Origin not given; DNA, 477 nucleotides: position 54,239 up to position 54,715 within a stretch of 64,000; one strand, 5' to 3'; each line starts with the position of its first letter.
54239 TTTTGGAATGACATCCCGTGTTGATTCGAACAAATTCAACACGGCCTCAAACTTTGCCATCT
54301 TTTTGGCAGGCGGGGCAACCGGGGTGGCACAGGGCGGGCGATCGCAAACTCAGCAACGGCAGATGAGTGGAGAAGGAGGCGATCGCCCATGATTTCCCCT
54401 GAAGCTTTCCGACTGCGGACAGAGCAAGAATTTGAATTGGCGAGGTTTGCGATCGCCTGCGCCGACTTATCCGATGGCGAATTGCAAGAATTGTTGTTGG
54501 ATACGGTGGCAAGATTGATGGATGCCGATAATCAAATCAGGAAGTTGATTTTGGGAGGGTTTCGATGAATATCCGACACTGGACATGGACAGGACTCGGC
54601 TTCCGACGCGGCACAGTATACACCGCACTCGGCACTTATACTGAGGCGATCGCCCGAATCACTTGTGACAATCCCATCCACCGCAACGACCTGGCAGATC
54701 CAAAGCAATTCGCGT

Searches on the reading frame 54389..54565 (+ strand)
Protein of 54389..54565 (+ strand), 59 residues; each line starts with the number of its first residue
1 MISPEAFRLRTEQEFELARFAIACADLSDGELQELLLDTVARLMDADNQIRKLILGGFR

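Call 83: search_protein_families(library=pfam, proteins=[window:54389-54565:+], max_evalue=1)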
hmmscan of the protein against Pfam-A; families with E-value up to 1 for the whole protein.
window:54389-54565:+ (59 aa): 1 family
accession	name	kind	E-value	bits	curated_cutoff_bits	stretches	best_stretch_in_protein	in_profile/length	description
PF04485.17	NblA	-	3.6e-07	31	25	1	12-54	5-47/50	Phycobilisome degradation protein nblA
